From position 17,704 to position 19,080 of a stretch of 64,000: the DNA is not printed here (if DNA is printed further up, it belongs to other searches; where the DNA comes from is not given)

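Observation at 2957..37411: Exceptional density of putative lactone hydrolases from three unrelated superfamilies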

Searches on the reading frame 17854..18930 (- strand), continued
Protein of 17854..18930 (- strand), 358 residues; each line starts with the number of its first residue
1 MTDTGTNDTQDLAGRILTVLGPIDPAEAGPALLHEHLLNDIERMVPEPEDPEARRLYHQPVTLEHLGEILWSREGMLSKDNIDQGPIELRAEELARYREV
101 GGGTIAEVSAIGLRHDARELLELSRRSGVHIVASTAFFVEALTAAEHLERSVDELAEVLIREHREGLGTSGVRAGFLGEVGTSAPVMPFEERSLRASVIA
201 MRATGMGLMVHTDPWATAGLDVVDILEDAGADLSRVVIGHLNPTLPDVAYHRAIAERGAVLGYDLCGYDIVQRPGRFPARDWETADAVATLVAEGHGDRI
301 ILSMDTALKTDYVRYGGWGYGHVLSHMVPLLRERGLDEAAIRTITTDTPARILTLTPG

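Call 52: search_solved_structures(query=window:17854-18930:-, max_evalue=1e-45, show_alignments=3)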
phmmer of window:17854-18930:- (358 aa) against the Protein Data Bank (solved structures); distinct sequences matched with E-value up to 1e-45: 3.
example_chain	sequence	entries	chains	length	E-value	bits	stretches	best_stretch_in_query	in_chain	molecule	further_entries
3k2g_A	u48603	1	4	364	2.2e-61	211.2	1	13-353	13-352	Resiniferatoxin-binding, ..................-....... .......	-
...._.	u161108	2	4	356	7.3e-58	199.6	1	7-355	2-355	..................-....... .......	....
3rhg_A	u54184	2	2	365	7.2e-51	176.6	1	13-354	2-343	Putative phophotriesterase | Amidohydrolase Pmi1525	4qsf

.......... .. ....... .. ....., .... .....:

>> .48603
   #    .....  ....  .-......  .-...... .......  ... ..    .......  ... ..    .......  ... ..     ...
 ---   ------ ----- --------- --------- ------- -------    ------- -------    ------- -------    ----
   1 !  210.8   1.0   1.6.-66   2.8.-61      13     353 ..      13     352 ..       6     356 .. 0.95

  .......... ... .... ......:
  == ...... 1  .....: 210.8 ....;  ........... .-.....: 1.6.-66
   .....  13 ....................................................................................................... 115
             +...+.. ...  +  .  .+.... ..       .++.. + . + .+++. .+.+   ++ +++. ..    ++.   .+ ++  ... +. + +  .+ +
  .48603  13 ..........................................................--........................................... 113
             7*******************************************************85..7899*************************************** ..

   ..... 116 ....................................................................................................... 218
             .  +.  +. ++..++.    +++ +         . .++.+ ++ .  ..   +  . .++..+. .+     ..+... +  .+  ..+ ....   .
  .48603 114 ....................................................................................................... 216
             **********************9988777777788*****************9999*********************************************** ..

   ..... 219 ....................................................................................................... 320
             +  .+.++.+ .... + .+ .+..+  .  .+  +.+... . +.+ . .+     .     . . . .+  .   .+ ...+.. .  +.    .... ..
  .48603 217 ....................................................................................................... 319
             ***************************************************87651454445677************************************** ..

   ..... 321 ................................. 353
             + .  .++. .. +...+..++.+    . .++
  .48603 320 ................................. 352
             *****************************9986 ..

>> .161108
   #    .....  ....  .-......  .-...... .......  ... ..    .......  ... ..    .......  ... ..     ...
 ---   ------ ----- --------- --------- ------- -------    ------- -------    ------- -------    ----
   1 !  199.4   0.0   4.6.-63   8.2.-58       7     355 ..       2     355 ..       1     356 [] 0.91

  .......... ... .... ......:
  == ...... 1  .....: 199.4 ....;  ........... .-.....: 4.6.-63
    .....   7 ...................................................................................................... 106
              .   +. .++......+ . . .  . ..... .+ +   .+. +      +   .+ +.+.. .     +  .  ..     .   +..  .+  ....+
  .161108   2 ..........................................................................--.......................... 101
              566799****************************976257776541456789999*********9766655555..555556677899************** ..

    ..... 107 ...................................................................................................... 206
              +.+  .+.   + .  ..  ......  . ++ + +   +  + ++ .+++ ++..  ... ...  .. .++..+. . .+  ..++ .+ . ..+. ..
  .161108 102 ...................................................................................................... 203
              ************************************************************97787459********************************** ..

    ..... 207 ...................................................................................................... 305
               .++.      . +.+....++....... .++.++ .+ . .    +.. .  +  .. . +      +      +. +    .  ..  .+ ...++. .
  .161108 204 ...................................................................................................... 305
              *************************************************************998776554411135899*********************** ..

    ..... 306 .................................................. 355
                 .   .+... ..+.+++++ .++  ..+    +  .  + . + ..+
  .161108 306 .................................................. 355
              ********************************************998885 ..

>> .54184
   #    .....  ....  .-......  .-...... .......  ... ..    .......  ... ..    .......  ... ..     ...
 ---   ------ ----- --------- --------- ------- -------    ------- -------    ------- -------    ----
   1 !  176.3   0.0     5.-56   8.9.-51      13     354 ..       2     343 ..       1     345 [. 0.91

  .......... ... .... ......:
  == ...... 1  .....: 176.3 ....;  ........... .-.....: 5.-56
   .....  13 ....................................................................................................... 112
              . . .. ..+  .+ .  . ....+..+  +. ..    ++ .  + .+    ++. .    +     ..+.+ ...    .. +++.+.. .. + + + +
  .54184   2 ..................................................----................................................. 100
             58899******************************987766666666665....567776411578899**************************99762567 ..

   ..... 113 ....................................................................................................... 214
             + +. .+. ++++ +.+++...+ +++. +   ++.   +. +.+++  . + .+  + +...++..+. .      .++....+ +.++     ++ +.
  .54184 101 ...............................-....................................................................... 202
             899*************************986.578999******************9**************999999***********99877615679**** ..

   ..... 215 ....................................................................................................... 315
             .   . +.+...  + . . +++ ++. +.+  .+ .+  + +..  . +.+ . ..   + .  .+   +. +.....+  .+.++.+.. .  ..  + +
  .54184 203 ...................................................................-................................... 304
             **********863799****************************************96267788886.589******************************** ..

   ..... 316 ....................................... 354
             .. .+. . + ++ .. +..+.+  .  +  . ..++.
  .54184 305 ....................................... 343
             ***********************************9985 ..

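Call 61: find_related_loci(query=A3, collection=genome_contigs, flank=10000)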
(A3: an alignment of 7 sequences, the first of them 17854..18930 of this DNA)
Query A3 (358 aa) in genome_contigs; peptide patterns used: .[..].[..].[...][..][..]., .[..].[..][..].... (x = any residue, [..] = any of these).
598 stretches matched a pattern (row limit reached: there are more); 42 encode a relative of the query (tblastn E <= 1e-3); 42 distinct loci.
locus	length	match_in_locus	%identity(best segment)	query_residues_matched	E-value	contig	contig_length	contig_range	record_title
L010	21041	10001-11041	36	9-355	9e-67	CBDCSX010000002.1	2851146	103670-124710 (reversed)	MAG: Dehalococcoidia bacterium isolate d16e51a1-bce5-44a0-b433-43a10ca61d1e genome assembly, contig: contig_2, whole gen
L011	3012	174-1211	36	11-355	9e-66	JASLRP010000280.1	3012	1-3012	MAG: SAR202 cluster bacterium isolate Arabian12_MAG_33 c_000001147058, whole genome shotgun sequence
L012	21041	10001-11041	36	9-355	5e-65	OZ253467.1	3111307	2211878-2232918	MAG: Dehalococcoidia bacterium isolate 6fb9eebd-b222-4681-b7e3-abaa52723ab8 genome assembly, chromosome: 1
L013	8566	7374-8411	36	10-355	1e-63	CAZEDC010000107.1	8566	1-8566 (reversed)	MAG TPA_asm: uncultured Dehalococcoidia bacterium isolate SRP260945_co2_388 genome assembly, contig: k141_1416843, whole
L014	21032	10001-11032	37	12-355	2e-62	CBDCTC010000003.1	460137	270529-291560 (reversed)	MAG: Dehalococcoidia bacterium isolate 84f1e96c-5f89-47d0-9b41-bcaa3e3d8f53 genome assembly, contig: contig_3, whole gen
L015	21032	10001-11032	37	12-355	2e-62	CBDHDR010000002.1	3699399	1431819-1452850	MAG: Dehalococcoidia bacterium isolate 3405ea0c-46a1-49ac-8793-a98dd5fa39b7 genome assembly, contig: contig_2, whole gen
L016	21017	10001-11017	35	15-354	2e-62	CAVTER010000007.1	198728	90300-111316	MAG: uncultured Spirochaetota bacterium isolate MFD00905.bin.2.162 genome assembly, contig: contig_43867, whole genome s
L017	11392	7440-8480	37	9-355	2e-62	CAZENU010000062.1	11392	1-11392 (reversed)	MAG TPA_asm: uncultured Dehalococcoidia bacterium isolate SRP308112_co1_414 genome assembly, contig: NODE_10541_length_1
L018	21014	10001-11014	35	12-349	9e-60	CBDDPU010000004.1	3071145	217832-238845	MAG: Dehalococcoidia bacterium isolate f7799225-1c54-49ab-8ee4-b01798a0f060 genome assembly, contig: contig_4, whole gen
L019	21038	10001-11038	34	10-355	2e-59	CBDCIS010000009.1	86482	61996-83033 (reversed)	MAG: Dehalococcoidia bacterium isolate 8e13df92-f4f3-4e34-85da-b913360e8956 genome assembly, contig: contig_9, whole gen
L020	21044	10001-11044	34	8-355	9e-58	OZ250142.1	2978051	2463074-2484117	MAG: Dehalococcoidia bacterium isolate 13a55ce7-f3ff-41cd-ba24-a08289399ae9 genome assembly, chromosome: 1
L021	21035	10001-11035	32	11-355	4e-57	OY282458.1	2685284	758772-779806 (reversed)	MAG: uncultured Dehalococcoidia bacterium genome assembly, chromosome: 1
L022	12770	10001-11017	37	14-355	2e-56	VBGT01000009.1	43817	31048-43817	MAG: Chloroflexi bacterium isolate CF_85 14_1009_16_30cm_scaffold_2535_e:227, whole genome shotgun sequence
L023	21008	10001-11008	37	15-353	8e-56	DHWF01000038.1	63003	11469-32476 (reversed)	MAG TPA_asm: Chloroflexi bacterium UBA5189 UBA5189_contig_1, whole genome shotgun sequence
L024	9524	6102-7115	34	18-355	2e-55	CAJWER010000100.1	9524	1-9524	MAG TPA_asm: uncultured Chloroflexi bacterium isolate ERR599008_bin.106_MetaBAT_v2.12.1_MAG genome assembly, contig: NOD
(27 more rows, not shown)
